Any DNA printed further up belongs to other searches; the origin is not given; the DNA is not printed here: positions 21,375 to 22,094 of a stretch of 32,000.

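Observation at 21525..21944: MerR/HspR-type regulators with a strictly conserved C-x23-C-x5-C-x7-C cluster where the dimerisation helix or effector loop normally sits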

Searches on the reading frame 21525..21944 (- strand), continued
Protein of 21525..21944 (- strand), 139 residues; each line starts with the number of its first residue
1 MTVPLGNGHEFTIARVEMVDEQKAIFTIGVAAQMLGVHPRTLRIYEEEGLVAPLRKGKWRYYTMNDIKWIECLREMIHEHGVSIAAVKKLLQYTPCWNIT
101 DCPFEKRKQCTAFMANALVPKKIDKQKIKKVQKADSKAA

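Call 80: find_encoding_contigs(protein=P0419, flank=5000, max_places=1)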
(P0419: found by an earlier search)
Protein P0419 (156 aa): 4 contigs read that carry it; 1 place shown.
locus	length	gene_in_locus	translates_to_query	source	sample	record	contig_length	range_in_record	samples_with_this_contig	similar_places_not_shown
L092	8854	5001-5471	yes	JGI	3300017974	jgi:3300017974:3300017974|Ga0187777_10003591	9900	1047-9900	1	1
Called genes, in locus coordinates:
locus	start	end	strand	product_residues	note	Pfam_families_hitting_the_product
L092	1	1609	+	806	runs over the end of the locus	PF12156:ATPase-cat_bd, PF00403:HMA, PF00122:E1-E2_ATPase, PF00702:Hydrolase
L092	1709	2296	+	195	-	-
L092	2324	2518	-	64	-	PF07610:DUF1573 (weak)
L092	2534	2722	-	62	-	PF22544:HYDIN_VesB_CFA65-like_Ig (weak), PF07610:DUF1573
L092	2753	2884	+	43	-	-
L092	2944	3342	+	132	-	-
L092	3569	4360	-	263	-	PF14522:Cytochrome_C7 (faint), PF09699:Paired_CXXCH_1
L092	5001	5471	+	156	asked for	PF00376:MerR (weak), PF13411:MerR_1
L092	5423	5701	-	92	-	-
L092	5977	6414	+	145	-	-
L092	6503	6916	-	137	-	PF07366:SnoaL, PF12680:SnoaL_2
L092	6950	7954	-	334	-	PF05157:MshEN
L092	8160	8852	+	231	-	?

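Call 85: predict_structure(alignment_id=A5)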
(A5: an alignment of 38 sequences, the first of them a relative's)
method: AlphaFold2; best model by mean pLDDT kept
length: 171 residues; sequences in the alignment: 38
mean_pLDDT: 81.7   pTM: 0.56
mean pLDDT of the five models: 81.7, 81.5, 81.2, 80.7, 78.5
residues with pLDDT >= 90: 69; 70-90: 53; 50-70: 49; < 50: 0
segments of 3 or more residues with pLDDT < 50: none
pLDDT, mean of each block of 10 residues (from residue 1): 90 98 98 97 97 98 97 85 83 76 65 62 70 63 66 80 67 51
secondary structure, 60 per line:
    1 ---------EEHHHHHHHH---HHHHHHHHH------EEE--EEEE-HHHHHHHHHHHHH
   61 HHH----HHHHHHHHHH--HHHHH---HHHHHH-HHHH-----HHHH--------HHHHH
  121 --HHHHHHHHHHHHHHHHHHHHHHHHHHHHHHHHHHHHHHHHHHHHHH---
elements in order: H12-19 H23-31 E38-40 E43-46 H48-63 H68-77 H80-84 H88-93 H95-98 H104-107 H116-120 H123-168

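Call 88: fold_search(model_id=the predicted structure, library=pdb)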
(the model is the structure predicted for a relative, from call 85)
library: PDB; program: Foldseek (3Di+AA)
matches with E <= 10: 479; with E <= 0.001: 8
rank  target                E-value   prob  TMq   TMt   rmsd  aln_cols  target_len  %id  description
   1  4r4e_B                6.1e-05  1.00  0.40  0.78   1.6        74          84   36  Structure of GlnR-DNA complex (released 2015-03-04)
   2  7tea_C                8.3e-05  1.00  0.41  0.88   1.2        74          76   38  Crystal structure of S. aureus GlnR-DNA complex (released 2022-06-29)
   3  7tea_A                1.7e-04  1.00  0.40  0.87   1.3        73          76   38  Crystal structure of S. aureus GlnR-DNA complex (released 2022-06-29)
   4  7tea_B                1.8e-04  1.00  0.40  0.86   1.1        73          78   38  Crystal structure of S. aureus GlnR-DNA complex (released 2022-06-29)
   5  4r4e_A                3.4e-04  1.00  0.38  0.73   2.2        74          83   36  Structure of GlnR-DNA complex (released 2015-03-04)
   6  4r22_B                8.5e-04  1.00  0.42  0.84   2.0        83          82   30  TnrA-DNA complex (released 2015-03-04)
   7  5d8c_A                8.5e-04  1.00  0.37  0.49  12.6       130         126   22  Crystal structure of HiNmlR, a MerR family regulator lacking the sensor domain, bound to promoter DNA (released 2016-06-29)
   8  5d90_C                9.6e-04  1.00  0.36  0.46  14.4       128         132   25  Crystal structure of HiNmlR, a MerR family regulator lacking the sensor domain, bound to promoter DNA (released 2016-06-29)
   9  5d90_A                1.7e-03  1.00  0.36  0.48  13.2       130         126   23  Crystal structure of HiNmlR, a MerR family regulator lacking the sensor domain, bound to promoter DNA (released 2016-06-29)
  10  5d8c_B                1.7e-03  1.00  0.36  0.47  14.3       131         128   25  Crystal structure of HiNmlR, a MerR family regulator lacking the sensor domain, bound to promoter DNA (released 2016-06-29)
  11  4r24_B                1.9e-03  1.00  0.39  0.77   1.2        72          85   32  Complete dissection of B. subtilis nitrogen homeostatic circuitry (released 2015-03-04)
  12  5d90_B                2.0e-03  1.00  0.37  0.49  13.2       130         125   23  Crystal structure of HiNmlR, a MerR family regulator lacking the sensor domain, bound to promoter DNA (released 2016-06-29)
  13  5e01_B                4.2e-03  1.00  0.38  0.51  12.7       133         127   22  Crystal structure of HiNmlR, a MerR family regulator lacking the sensor domain, bound to palyndromic promoter DNA (released 2016-06-29)
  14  3d70_A                4.4e-03  1.00  0.37  0.24  15.5       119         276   20  Crystal structure of E253A mutant of BMRR bound to 22-bp oligonucleotide (released 2008-08-26)
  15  3d6y_A                4.4e-03  1.00  0.37  0.24  15.8       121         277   20  Crystal structure of R275E mutant of BMRR bound to DNA and berberine (released 2008-08-26)
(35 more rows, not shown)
